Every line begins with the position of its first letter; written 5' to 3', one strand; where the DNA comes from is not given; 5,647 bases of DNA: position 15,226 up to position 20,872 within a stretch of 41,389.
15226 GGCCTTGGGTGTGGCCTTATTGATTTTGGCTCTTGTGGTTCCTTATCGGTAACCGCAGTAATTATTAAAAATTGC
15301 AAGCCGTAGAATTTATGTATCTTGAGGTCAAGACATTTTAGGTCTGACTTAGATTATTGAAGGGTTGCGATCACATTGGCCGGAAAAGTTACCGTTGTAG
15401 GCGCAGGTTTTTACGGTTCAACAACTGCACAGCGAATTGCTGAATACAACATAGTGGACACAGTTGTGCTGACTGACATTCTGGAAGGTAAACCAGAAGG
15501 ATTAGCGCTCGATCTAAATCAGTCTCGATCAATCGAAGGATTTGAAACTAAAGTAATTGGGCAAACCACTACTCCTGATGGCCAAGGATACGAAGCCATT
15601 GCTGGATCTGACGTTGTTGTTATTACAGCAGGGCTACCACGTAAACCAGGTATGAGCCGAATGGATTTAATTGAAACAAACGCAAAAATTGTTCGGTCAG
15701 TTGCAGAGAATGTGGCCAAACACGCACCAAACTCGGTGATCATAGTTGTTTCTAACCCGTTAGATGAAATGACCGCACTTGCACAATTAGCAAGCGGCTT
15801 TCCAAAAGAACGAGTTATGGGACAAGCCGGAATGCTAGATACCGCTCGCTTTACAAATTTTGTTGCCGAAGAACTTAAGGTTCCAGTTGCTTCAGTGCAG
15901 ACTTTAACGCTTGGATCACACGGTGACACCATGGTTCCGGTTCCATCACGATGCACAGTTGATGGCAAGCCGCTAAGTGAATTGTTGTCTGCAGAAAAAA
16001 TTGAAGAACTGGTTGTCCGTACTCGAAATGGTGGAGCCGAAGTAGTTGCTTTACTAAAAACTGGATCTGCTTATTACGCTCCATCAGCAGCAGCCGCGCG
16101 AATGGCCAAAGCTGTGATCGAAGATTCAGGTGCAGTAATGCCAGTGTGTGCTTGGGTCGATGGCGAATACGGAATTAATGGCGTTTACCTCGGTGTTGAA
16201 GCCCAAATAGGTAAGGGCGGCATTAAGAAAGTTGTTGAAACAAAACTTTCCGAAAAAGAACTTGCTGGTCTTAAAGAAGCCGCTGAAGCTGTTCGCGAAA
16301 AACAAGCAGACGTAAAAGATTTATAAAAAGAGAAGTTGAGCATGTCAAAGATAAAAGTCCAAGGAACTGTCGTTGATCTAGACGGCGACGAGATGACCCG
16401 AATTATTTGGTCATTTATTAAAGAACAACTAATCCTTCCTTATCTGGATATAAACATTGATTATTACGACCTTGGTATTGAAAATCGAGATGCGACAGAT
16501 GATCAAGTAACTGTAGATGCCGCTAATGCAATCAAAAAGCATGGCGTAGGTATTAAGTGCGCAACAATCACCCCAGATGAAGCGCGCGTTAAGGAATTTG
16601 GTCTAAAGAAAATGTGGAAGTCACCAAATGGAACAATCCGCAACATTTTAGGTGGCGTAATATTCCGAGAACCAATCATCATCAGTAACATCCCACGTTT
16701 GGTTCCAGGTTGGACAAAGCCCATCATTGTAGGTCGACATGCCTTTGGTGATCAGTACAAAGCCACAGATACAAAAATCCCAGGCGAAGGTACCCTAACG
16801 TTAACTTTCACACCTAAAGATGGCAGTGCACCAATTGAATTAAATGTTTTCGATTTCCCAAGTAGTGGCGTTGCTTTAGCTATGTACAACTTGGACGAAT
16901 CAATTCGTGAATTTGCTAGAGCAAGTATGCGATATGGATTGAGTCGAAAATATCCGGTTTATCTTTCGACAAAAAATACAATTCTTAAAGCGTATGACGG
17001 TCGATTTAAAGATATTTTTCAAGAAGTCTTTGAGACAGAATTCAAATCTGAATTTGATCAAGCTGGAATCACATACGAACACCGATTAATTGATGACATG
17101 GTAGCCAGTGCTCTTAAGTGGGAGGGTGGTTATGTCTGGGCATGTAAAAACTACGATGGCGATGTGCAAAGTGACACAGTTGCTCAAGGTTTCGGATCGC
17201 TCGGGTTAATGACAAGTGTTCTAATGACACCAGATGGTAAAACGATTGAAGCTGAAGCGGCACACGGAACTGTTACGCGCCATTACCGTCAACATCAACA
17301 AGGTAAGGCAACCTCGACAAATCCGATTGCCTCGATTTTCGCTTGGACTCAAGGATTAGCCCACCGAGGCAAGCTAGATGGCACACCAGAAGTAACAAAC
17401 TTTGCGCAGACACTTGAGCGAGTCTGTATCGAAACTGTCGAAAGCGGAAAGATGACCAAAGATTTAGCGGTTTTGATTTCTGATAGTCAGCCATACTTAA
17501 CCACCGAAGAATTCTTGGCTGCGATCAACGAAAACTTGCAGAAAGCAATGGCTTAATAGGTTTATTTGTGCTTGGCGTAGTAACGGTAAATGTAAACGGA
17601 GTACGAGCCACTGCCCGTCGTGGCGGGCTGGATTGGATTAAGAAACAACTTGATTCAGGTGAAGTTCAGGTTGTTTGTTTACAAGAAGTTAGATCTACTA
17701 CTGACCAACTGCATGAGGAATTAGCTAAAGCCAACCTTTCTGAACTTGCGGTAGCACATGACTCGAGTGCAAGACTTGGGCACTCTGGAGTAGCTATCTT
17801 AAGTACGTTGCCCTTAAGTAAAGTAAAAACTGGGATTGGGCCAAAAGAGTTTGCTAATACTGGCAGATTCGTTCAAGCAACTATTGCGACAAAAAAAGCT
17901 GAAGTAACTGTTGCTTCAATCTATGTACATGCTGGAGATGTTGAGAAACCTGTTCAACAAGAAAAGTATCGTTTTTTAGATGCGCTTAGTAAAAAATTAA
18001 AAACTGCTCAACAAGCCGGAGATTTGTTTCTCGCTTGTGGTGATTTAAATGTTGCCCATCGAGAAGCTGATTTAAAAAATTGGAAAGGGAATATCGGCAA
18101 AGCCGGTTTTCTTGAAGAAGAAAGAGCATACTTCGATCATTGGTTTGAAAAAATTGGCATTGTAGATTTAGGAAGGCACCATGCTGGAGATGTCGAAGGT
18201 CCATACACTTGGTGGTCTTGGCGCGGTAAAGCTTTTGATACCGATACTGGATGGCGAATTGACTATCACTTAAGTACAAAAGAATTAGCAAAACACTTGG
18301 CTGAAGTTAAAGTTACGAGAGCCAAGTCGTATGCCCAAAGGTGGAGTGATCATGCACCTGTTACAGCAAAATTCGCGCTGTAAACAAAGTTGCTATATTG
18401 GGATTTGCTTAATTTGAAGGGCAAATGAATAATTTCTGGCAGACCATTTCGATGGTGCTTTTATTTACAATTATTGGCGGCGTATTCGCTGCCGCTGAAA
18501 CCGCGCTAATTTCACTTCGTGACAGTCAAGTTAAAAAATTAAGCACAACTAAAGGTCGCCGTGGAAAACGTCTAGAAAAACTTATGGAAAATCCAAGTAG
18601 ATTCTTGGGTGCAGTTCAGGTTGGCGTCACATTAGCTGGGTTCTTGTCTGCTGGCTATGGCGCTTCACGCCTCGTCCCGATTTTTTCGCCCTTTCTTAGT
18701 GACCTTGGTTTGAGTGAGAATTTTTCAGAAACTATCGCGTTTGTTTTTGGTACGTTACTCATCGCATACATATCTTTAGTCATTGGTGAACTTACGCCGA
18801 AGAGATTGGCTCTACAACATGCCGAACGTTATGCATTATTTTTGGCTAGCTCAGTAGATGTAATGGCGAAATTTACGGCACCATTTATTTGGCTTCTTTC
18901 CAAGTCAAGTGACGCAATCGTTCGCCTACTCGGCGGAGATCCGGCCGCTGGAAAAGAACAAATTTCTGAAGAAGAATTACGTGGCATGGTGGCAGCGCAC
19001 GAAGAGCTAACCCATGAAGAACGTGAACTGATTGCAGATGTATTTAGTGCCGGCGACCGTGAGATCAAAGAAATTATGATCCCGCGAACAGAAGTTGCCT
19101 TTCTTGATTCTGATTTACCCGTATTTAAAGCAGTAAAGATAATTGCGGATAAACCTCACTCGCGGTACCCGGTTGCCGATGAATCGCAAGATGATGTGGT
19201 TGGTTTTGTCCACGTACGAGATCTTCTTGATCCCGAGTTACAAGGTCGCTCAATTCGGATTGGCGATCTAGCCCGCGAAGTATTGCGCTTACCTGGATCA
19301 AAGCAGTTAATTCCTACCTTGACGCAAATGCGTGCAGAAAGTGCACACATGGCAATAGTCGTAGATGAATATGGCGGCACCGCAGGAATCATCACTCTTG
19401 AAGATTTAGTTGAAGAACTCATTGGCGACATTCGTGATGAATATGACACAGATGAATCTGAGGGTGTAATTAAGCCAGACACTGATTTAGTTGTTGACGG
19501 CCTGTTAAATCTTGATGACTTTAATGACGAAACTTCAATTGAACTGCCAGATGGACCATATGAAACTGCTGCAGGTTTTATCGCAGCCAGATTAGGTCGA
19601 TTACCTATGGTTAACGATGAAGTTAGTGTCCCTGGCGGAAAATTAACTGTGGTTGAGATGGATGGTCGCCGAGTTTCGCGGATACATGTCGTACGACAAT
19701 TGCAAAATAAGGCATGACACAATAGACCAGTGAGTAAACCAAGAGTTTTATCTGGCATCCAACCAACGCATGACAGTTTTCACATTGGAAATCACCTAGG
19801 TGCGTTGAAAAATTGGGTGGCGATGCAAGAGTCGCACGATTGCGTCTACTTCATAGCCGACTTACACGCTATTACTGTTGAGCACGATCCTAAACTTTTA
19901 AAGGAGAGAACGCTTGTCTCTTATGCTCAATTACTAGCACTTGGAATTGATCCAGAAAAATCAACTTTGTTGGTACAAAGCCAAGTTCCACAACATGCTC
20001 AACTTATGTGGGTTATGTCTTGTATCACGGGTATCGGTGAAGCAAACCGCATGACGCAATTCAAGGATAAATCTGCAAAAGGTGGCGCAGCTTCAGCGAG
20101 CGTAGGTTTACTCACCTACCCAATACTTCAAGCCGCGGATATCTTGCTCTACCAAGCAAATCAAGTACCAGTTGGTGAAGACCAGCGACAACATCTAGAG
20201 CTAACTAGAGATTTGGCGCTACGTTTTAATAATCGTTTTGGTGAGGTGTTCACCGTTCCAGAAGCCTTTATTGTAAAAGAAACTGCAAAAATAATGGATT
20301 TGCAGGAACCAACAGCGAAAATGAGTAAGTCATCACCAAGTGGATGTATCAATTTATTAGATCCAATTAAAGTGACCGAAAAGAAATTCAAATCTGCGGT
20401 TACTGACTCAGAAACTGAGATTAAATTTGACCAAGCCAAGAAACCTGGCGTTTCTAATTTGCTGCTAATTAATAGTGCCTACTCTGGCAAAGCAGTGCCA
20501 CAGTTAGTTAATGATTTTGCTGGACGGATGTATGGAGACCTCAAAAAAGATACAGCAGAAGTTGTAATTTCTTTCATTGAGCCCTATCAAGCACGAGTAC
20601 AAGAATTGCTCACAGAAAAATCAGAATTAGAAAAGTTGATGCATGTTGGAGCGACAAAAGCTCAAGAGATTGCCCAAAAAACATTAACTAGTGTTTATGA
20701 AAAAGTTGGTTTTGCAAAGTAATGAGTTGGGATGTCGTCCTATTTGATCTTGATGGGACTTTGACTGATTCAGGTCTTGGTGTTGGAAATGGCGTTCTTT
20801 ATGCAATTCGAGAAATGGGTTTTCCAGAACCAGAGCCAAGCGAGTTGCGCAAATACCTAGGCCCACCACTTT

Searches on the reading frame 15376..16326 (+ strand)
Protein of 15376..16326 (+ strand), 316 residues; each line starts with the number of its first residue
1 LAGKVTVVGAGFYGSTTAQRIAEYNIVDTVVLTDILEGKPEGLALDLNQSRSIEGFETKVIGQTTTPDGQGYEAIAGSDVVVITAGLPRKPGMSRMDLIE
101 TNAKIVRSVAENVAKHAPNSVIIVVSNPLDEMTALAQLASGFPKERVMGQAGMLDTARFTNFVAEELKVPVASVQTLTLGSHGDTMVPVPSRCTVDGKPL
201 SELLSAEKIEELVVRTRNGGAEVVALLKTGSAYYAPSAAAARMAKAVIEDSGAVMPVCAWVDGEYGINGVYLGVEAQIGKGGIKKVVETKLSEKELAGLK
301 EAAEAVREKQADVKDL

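Call 40: search_protein_families(library=pfam, proteins=[window:15376-16326:+], max_evalue=0.00001)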
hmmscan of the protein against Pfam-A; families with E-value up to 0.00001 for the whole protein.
window:15376-16326:+ (316 aa): 2 families
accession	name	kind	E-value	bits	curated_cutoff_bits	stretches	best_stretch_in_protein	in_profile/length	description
PF00056.29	Ldh_1_N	-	1.1e-38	132.8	27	1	4-149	2-141/141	lactate/malate dehydrogenase, NAD binding domain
PF02866.23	Ldh_1_C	-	1.2e-27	97.4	22.6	1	154-312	3-169/174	lactate/malate dehydrogenase, alpha/beta C-terminal domain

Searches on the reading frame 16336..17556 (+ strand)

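Call 40: search_protein_families(library=pfam, proteins=[window:16336-17556:+], max_evalue=0.00001)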
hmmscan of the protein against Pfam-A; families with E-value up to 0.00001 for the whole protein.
window:16336-17556:+ (406 aa): 1 family
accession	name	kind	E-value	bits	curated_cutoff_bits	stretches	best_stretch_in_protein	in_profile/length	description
PF00180.25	Iso_dh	-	2.6e-66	224.7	27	1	12-396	6-347/348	Isocitrate/isopropylmalate dehydrogenase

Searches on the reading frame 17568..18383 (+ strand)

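Call 40: search_protein_families(library=pfam, proteins=[window:17568-18383:+], max_evalue=0.00001)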
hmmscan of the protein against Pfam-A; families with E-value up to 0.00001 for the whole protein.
window:17568-18383:+ (271 aa): 1 family
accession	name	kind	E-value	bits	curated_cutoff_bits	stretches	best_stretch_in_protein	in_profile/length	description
PF03372.29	Exo_endo_phos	-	1.2e-22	81.2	24.5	1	5-262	1-225/225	Endonuclease/Exonuclease/phosphatase family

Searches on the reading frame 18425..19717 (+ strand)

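Call 40: search_protein_families(library=pfam, proteins=[window:18425-19717:+], max_evalue=0.00001)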
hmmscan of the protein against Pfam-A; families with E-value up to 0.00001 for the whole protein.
window:18425-19717:+ (430 aa): 3 families
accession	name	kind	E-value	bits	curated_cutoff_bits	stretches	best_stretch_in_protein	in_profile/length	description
PF01595.25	CNNM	-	5.8e-44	150.4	28.4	1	10-194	3-173/181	Cyclin M transmembrane N-terminal domain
PF03471.22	CorC_HlyC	-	4e-19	68.8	27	1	351-424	4-79/81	Transporter associated domain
PF00571.33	CBS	-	8.9e-15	55.2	24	1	215-269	2-53/57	CBS domain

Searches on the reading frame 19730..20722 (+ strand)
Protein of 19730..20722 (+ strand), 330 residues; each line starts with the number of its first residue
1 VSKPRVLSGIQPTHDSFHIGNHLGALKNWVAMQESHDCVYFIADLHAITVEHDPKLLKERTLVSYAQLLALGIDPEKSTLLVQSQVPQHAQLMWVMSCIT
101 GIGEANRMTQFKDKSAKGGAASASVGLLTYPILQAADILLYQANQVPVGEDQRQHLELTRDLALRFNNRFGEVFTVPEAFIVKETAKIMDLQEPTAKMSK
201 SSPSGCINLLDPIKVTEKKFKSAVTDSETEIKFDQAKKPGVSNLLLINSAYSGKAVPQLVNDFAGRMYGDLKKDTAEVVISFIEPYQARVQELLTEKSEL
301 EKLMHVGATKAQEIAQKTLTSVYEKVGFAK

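Call 40: search_protein_families(library=pfam, proteins=[window:19730-20722:+], max_evalue=0.00001)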
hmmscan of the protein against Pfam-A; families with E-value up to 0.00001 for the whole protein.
window:19730-20722:+ (330 aa): 1 family
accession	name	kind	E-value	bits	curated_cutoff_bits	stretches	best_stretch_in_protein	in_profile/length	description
PF00579.31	tRNA-synt_1b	-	1.4e-77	261.3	21.1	1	3-282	5-290/292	tRNA synthetases class I (W and Y)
